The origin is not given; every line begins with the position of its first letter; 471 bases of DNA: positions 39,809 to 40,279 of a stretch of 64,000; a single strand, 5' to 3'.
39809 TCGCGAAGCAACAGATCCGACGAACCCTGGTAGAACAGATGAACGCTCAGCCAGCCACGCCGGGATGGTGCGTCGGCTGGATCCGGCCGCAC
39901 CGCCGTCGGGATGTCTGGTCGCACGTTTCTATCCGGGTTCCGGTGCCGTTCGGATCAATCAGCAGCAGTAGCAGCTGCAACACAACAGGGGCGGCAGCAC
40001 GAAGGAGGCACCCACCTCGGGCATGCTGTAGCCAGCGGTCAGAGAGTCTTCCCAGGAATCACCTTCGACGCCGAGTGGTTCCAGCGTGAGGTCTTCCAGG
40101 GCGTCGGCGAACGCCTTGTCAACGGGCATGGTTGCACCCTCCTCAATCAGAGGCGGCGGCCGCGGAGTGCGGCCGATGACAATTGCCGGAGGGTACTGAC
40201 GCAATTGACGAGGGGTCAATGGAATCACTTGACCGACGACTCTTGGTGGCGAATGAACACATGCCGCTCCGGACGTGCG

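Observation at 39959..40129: Precursor with a GE2270/thiomuracin-like leader end but an azole-poor hydrophobic core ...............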

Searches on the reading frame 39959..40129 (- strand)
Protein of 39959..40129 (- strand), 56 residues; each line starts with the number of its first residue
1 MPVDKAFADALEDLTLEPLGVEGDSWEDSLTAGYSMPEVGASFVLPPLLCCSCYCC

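Call 8: search_protein_families(library=ncbifam, proteins=[window:39959-40129:-], max_evalue=0.01)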
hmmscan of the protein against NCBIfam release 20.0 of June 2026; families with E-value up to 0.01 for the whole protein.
window:39959-40129:- (56 aa): 1 family
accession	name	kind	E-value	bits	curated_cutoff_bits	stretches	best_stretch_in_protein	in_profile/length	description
NF033399.2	thiazolyl_GetA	subfamily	1.1e-08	35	29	1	11-53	5-49/50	thiomuracin/GE37468 family thiazolyl RiPP peptide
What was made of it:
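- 40007..40129 (-): Leader region of the precursor (41 aa, ..................). NF033399 scores 35 bits against a cutoff of 29 (call 8).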

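Call 9: find_homologous_proteins(query=window:39962-40129:-, max_evalue=0.1)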
Query seq(56 aa) (56 aa): 4 proteins with E <= 0.1 among 4 candidates.
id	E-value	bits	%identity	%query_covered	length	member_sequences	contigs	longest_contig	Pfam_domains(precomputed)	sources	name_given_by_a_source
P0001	1.1e-30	122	98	100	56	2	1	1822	-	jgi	jgi:hypothetical protein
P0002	3.3e-26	108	88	100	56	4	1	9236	-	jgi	jgi:hypothetical protein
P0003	2.5e-16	77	76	80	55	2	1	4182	-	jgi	jgi:hypothetical protein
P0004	2.9e-15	73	67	86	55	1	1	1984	-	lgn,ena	-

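Call 15: find_encoding_contigs(protein=window:39959-40129:-, flank=10000, max_places=6)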
Protein window:39959-40129:- (56 aa): 3 contigs read that carry it; 3 places shown.
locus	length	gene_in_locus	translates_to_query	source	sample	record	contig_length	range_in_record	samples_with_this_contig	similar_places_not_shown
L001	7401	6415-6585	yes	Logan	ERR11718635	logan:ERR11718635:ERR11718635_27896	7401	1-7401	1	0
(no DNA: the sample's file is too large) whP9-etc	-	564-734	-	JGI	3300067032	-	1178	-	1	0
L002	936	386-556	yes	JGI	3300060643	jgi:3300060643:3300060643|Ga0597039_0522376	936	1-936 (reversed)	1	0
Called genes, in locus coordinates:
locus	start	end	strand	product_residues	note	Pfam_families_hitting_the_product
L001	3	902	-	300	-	?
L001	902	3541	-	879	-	-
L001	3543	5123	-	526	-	PF00881:Nitroreductase (weak)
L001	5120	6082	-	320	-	-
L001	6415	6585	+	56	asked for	-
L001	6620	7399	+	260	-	?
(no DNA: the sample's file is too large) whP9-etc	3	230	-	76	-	?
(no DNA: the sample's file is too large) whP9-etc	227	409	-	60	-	-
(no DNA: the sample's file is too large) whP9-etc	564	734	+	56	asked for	-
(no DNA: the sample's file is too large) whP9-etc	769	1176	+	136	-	?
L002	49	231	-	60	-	-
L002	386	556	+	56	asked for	-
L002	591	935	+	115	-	?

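Call 17: find_related_loci(query=A1, collection=genome_contigs, flank=10000)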
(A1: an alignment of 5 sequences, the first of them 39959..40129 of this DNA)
Query A1 (56 aa) in genome_contigs; peptide patterns used: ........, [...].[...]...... (x = any residue, [..] = any of these).
109 stretches matched a pattern; 1 encode a relative of the query (tblastn E <= 1e-3); 1 distinct loci.
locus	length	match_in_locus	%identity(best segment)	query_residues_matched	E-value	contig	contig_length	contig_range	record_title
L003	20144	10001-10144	65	1-48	4e-15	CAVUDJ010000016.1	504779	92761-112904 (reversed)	MAG: uncultured Actinomycetota bacterium isolate MFD02840.bin.1.283 genome assembly, contig: contig_66047, whole genome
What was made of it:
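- Tried and rejected: It has about 69-70% G+C, and its nearest genomic relative is an uncultured Actinomycetota MAG (call 17).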

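Call 19: find_related_loci(query=A1, collection=metagenome_contigs, flank=10000)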
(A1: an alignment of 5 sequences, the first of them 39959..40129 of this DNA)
Query A1 (56 aa) in metagenome_contigs; peptide patterns used: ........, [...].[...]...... (x = any residue, [..] = any of these).
210 stretches matched a pattern; 1 encode a relative of the query (tblastn E <= 1e-3); 1 distinct loci.
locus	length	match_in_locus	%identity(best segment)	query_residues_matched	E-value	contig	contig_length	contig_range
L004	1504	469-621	86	1-51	7e-24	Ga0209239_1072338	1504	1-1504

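Call 33: find_encoding_contigs(protein=P0002, flank=10000, max_places=4)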
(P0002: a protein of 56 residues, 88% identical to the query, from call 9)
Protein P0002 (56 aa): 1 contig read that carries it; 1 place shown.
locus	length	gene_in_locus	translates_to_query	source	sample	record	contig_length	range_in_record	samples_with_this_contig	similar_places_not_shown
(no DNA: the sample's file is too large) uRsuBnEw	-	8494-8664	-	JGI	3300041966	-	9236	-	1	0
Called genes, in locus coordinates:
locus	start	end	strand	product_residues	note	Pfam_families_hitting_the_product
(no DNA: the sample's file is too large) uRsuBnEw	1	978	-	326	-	?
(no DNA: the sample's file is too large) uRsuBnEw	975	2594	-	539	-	PF00881:Nitroreductase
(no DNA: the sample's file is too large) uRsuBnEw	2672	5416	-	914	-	-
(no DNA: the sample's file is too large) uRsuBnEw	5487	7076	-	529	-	PF00881:Nitroreductase (weak)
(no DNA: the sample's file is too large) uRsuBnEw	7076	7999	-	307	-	-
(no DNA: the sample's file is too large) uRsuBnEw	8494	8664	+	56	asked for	-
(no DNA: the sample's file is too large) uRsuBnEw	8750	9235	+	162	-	?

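Call 34: find_encoding_contigs(protein=P0003, flank=10000, max_places=4)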
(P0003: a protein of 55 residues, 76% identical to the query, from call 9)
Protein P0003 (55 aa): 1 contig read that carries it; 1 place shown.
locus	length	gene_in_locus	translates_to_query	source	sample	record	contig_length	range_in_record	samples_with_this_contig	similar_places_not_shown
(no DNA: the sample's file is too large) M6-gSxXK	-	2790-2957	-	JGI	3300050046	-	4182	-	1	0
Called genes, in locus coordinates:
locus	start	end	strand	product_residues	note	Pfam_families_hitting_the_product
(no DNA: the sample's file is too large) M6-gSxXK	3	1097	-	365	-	?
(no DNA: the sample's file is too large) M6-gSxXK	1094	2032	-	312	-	-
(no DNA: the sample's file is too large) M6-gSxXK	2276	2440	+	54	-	-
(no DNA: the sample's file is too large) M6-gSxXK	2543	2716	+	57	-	-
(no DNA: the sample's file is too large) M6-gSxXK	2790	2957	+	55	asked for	-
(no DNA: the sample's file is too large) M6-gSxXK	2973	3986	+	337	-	PF14028:Lant_dehydr_C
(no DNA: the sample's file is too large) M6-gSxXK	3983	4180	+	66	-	?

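Call 35: find_encoding_contigs(protein=P0004, flank=10000, max_places=4)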
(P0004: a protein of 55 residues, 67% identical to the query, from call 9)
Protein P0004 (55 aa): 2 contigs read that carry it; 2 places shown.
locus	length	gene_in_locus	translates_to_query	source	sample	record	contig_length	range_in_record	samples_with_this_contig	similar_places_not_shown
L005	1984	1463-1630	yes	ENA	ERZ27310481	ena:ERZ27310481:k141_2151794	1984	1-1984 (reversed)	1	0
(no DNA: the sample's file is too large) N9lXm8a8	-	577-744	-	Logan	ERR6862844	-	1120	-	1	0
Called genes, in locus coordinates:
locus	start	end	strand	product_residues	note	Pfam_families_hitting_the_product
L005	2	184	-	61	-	?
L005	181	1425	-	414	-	-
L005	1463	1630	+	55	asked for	-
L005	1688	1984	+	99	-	?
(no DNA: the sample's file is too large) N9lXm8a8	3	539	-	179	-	?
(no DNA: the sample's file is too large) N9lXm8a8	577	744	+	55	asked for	-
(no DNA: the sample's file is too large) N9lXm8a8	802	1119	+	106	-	?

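Call 44: search_protein_representatives(alignment_id=A1)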
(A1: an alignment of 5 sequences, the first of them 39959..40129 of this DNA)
Query: 5 sequences, 56 profile positions. Proteins with E-value up to 0.001 (for the whole library): 16; up to 1e-10: 4; up to 1e-30: 0. The best 16 are listed.
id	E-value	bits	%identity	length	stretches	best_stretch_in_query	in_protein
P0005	2.8e-16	75.7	-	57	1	1-54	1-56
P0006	1.0e-13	67.4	-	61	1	2-56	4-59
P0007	1.1e-11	60.9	-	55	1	1-55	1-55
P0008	1.4e-11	60.6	-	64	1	2-55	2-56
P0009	6.2e-10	55.3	-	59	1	1-55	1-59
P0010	2.1e-08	50.4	-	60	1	1-56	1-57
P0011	4.9e-08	49.3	-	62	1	1-55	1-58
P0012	8.6e-08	48.5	-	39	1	1-38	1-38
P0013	2.1e-07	47.2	-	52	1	10-56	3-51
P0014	1.3e-05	41.5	-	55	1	1-56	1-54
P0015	4.8e-05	39.7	-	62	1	7-56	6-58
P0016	6.7e-05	39.2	-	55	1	10-55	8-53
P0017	7.6e-05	39.0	-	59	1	1-55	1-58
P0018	1.5e-04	38.1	-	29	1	1-29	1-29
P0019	5.7e-04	36.2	-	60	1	1-55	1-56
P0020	8.8e-04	35.6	-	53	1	11-56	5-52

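Call 46: list_cluster_members(proteins=[window:39959-40129:-, window:40462-41424:+, window:41421-43001:+, window:43003-45642:+, window:38923-39924:-])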
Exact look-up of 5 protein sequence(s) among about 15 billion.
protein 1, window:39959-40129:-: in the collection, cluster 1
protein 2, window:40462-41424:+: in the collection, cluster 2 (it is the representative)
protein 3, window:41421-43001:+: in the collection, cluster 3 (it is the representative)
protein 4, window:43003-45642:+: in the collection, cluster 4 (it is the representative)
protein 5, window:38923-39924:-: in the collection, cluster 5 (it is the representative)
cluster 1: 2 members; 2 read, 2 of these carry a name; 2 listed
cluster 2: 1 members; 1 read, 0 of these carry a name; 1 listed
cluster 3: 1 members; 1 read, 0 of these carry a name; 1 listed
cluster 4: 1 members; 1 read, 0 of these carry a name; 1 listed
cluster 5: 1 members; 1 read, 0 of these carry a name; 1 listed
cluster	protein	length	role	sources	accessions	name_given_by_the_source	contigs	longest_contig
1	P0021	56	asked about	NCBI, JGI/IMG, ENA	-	hypothetical protein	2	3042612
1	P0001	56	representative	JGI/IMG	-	hypothetical protein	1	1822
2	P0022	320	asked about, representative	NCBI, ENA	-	-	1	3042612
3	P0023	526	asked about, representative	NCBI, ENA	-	-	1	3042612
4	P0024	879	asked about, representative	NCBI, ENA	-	-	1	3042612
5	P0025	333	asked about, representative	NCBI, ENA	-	-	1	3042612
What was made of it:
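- Tried and rejected: The source is an NCBI/ENA genome with a 3.04-Mb contig (call 46).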

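Call 50: search_solved_structures(query=window:39962-40129:-, max_evalue=10, show_alignments=4)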
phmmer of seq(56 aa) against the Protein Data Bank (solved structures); distinct sequences matched with E-value up to 10: 1.
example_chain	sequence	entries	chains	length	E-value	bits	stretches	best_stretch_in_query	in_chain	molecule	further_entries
8t19_B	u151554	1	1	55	0.0002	25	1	12-53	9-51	PbtA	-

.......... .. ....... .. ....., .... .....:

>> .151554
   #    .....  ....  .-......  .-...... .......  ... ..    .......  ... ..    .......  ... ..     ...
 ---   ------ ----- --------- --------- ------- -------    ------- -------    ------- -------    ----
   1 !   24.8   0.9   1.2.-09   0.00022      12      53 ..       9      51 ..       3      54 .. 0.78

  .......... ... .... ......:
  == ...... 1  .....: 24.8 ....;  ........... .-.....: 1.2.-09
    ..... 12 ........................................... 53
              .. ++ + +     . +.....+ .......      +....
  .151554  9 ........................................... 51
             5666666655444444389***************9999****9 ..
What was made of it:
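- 40007..40129 (-): The leader aligns ungapped to the PbtA leader (call 50).
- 39959..40006 (-): Core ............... plus stop codon. C9-C10-S11-C12 is in register with PbtA (call 50).
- On GE2270/thiomuracin/GE37468 subgroup (29-membered, EF-Tu-binding, series d): Calls 8 and 50. The register is ungapped against PbtA (call 50). PbtA has C2, C4 and C6 (call 50).
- Closest known: GE2270A precursor PbtA and the pbt pathway. Same: The leader end and the core register are shared: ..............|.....9C10S11C12, in an ungapped alignment (call 50).
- Checked: It aligns ungapped with ............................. at E=2e-4 (call 50).
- The alignment to PbtA is ungapped and includes C9-C10-S11-C12 (call 50). 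The position is Gly in PbtA (call 50).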

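Call 69: list_cluster_members(proteins=[P0005, P0006, P0007, P0008, P0009, P0010, P0011, P0014, P0015, P0020])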
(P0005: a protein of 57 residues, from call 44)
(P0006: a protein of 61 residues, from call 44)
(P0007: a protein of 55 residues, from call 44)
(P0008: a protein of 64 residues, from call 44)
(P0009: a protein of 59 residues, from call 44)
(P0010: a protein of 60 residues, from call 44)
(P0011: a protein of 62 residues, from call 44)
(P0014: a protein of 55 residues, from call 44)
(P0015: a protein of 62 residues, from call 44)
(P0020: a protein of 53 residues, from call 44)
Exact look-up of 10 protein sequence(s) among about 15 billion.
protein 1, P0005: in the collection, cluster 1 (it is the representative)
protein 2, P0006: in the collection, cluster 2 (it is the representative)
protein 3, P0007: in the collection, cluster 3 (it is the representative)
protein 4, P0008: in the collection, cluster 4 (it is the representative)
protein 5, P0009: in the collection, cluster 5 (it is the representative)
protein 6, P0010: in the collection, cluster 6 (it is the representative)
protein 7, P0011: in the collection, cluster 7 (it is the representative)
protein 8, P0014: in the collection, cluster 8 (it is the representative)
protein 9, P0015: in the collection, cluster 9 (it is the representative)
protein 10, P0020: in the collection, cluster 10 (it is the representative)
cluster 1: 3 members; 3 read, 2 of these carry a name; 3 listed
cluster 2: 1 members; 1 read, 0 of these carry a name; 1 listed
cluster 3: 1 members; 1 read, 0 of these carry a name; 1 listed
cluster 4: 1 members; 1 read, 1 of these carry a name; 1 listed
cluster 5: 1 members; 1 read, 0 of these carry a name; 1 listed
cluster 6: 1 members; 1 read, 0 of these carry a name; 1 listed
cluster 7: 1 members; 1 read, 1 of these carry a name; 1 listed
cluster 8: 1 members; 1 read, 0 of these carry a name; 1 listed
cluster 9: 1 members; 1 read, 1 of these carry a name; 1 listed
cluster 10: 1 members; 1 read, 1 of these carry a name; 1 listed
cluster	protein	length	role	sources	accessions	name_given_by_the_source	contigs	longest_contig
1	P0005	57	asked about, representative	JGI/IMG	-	hypothetical protein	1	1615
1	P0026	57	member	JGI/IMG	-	hypothetical protein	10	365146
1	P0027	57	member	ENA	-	-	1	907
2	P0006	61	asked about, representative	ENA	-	-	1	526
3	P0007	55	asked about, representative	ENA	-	-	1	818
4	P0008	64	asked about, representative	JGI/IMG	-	hypothetical protein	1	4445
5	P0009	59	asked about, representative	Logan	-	-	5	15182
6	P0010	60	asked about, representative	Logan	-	-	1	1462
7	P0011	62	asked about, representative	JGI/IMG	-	hypothetical protein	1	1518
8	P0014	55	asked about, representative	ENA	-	-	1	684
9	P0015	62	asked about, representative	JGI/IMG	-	hypothetical protein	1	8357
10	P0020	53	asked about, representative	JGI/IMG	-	hypothetical protein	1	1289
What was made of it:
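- All relatives come from metagenomes or MAGs and are unnamed or 'hypothetical protein' (calls 9, 46, 69).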

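Call 70: find_encoding_contigs(protein=P0015, flank=10000, max_places=3)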
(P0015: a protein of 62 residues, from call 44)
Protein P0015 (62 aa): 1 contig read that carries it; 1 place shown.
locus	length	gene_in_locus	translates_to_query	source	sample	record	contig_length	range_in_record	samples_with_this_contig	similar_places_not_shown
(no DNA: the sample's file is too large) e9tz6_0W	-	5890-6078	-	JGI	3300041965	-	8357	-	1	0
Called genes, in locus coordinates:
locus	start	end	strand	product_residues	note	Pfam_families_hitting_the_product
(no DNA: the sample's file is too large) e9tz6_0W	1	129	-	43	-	?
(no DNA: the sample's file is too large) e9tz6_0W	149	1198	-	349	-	PF00478:IMPDH, PF03060:NMO, PF01070:FMN_dh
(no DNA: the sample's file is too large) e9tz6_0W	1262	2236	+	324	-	-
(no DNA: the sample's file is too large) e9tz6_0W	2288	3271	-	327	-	-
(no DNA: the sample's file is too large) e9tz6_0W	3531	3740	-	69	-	-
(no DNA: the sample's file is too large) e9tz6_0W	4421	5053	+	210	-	PF13411:MerR_1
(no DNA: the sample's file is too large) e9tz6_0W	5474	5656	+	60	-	-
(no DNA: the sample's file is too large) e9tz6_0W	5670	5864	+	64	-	-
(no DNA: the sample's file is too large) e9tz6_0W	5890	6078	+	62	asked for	-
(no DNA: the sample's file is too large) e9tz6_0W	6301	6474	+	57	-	-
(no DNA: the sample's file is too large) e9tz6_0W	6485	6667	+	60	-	-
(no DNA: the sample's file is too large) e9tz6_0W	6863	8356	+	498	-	?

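Call 71: find_encoding_contigs(protein=P0009, flank=10000, max_places=3)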
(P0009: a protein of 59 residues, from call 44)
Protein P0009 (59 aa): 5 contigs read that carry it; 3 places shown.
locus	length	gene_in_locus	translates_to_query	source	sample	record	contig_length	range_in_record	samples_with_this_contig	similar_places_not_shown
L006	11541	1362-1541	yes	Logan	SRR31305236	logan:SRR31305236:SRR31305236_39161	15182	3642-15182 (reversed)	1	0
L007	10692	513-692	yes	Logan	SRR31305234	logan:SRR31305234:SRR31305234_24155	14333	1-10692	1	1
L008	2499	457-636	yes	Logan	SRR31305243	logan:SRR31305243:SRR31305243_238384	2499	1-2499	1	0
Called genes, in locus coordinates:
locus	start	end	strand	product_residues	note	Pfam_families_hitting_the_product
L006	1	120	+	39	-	?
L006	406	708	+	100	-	-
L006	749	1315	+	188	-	-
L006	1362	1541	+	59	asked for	-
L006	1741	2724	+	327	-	PF14028:Lant_dehydr_C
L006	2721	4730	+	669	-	PF02624:YcaO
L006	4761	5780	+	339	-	-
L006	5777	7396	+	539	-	PF00881:Nitroreductase (weak)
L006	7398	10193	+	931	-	PF04738:Lant_dehydr_N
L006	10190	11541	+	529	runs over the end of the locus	PF00881:Nitroreductase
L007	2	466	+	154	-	?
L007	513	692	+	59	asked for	-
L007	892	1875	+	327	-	PF14028:Lant_dehydr_C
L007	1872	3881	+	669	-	PF02624:YcaO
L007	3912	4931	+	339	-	-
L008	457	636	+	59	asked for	-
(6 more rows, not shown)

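Call 72: search_protein_families(library=ncbifam, proteins=[P0002, P0003, P0004, L003:10001-10168:+, P0007, P0009, P0010, P0014, P0015, P0020], max_evalue=0.01)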
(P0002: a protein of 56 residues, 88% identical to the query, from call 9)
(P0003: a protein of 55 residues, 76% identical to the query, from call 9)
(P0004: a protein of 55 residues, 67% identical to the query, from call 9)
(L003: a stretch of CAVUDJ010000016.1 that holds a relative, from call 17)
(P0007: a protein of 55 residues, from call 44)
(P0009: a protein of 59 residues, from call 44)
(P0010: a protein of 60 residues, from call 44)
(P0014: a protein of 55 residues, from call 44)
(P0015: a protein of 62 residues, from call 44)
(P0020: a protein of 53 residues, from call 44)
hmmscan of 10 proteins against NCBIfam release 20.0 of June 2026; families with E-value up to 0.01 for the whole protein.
P0002 (56 aa): 1 family
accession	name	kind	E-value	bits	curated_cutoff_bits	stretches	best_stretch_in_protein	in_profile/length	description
NF033399.2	thiazolyl_GetA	subfamily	3.7e-09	36.5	29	1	11-53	5-49/50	thiomuracin/GE37468 family thiazolyl RiPP peptide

P0003 (55 aa): 1 family
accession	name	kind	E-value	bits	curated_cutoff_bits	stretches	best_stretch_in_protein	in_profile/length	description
NF033399.2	thiazolyl_GetA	subfamily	7.1e-11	41.9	29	1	10-54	4-50/50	thiomuracin/GE37468 family thiazolyl RiPP peptide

P0004 (55 aa): 1 family
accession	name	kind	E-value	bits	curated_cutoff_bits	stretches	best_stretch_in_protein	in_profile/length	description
NF033399.2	thiazolyl_GetA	subfamily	5.8e-11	42.2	29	1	11-54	5-50/50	thiomuracin/GE37468 family thiazolyl RiPP peptide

L003:10001-10168:+ (55 aa): 1 family
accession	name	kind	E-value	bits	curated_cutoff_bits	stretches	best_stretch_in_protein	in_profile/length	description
NF033399.2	thiazolyl_GetA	subfamily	1.3e-11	44.3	29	1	11-54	5-50/50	thiomuracin/GE37468 family thiazolyl RiPP peptide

P0007 (55 aa): 1 family
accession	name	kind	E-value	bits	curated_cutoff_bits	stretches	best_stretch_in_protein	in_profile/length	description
NF033399.2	thiazolyl_GetA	subfamily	2e-09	37.3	29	1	11-54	5-50/50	thiomuracin/GE37468 family thiazolyl RiPP peptide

P0009 (59 aa): 1 family
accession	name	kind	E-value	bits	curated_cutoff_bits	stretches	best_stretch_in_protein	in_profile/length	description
NF033399.2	thiazolyl_GetA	subfamily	8.1e-09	35.4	29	1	10-58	4-50/50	thiomuracin/GE37468 family thiazolyl RiPP peptide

P0010 (60 aa): 1 family
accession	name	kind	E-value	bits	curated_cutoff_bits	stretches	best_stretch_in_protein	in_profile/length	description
NF033399.2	thiazolyl_GetA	subfamily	1.7e-08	34.4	29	1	10-58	4-49/50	thiomuracin/GE37468 family thiazolyl RiPP peptide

P0014 (55 aa): 1 family
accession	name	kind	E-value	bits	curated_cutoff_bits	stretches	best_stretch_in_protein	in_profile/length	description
NF033399.2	thiazolyl_GetA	subfamily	1.2e-07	31.6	29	1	8-55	2-50/50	thiomuracin/GE37468 family thiazolyl RiPP peptide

P0015 (62 aa): 1 family
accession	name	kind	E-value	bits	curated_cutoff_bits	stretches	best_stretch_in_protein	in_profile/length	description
NF033399.2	thiazolyl_GetA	subfamily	1.7e-05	24.7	29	1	7-58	2-49/50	thiomuracin/GE37468 family thiazolyl RiPP peptide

P0020 (53 aa): 1 family
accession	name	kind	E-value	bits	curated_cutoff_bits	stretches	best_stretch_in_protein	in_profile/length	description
NF033399.2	thiazolyl_GetA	subfamily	1.3e-12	47.5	29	1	2-53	2-50/50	thiomuracin/GE37468 family thiazolyl RiPP peptide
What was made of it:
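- Precursor family membership: NF033399 scores above its cutoff for this peptide and for 9 of 10 relatives tested (calls 8, 72).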
